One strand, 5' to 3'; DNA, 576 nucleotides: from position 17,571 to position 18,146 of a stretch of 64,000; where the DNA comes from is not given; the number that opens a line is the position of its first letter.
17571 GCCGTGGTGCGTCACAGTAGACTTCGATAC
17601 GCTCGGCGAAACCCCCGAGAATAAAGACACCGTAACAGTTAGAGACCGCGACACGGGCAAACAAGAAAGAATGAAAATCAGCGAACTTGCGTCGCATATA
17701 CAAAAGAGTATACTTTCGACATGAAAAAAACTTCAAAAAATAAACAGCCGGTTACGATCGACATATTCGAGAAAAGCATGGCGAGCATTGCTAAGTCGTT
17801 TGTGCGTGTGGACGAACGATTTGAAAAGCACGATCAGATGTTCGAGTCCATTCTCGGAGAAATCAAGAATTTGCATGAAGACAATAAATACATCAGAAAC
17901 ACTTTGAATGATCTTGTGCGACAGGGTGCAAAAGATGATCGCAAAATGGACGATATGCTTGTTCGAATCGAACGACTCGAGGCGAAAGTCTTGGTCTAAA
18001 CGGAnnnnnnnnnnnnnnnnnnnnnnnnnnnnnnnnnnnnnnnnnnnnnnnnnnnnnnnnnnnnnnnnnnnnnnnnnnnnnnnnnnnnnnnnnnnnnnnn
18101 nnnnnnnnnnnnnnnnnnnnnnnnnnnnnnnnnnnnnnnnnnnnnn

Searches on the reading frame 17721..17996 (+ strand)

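Call 4: search_protein_families(library=pfam, proteins=[window:17721-17996:+], max_evalue=1)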
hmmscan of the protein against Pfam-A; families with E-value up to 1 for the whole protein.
window:17721-17996:+ (92 aa): 9 families
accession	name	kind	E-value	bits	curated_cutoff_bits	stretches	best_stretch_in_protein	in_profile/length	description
PF06730.16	FAM92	-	0.014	15.3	23.6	1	11-91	22-102/225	FAM92 protein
PF07439.16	DUF1515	-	0.027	14.9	22.2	1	39-91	8-57/113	Protein of unknown function (DUF1515)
PF23153.1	Aip3p_Bud6_N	-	0.03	15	27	1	20-83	28-90/109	Aip3p/Bud6 N-terminal domain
PF09159.16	Ydc2-catalyt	-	0.089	12.9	23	1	2-79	163-238/258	Mitochondrial resolvase Ydc2 / RNA splicing MRS1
PF09759.15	Atx10homo_assoc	-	0.11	12.9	28.9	1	44-84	49-89/99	Spinocerebellar ataxia type 10 protein domain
PF07104.16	DUF1366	-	0.11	12.7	23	1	31-78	68-115/117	Protein of unknown function (DUF1366)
PF04871.18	Uso1_p115_C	-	0.14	12.9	28.4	1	34-90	31-90/121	Uso1 / p115 like vesicle tethering protein, C terminal region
PF06825.17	HSBP1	-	0.27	11.5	28.6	1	75-90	28-43/51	Heat shock factor binding protein 1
PF11727.13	ISG65-75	-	0.27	10.8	25.1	1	14-90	57-133/281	Invariant surface glycoprotein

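Call 8: search_protein_families(library=ncbifam, proteins=[window:17721-17996:+], max_evalue=1)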
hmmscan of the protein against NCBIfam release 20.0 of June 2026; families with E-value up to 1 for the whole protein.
window:17721-17996:+ (92 aa): 2 families
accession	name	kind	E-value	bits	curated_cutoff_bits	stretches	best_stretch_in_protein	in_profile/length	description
TIGR04523.1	Mplasa_alph_rch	subfamily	0.01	13.8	270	1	3-89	453-539/745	helix-rich protein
NF009646.0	PRK13182.1-1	equivalog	0.074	12.9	262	1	34-89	92-145/180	chromosome-anchoring protein RacA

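Call 32: search_protein_families(library=padloc, proteins=[window:17721-17996:+], max_evalue=0.1)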
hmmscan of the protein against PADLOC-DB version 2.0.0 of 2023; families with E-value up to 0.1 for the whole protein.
window:17721-17996:+ (92 aa): 0 families

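Call 33: search_protein_families(library=phrogs, proteins=[window:17721-17996:+], max_evalue=0.1)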
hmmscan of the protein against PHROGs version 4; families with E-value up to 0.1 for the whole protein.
window:17721-17996:+ (92 aa): 6 families
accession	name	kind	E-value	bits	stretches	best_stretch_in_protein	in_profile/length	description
phrog_30473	-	unknown function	0.0052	18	0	39-90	27-76/107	-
phrog_739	-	lysis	0.016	16.5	1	15-89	24-98/122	Rz-like spanin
phrog_24654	-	unknown function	0.023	15.8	1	33-71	46-83/85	-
phrog_2351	-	unknown function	0.061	13.8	1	21-65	284-328/329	-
phrog_14888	-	unknown function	0.068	14.5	0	30-71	22-63/90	-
phrog_6701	-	unknown function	0.081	13.7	1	17-84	63-126/169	-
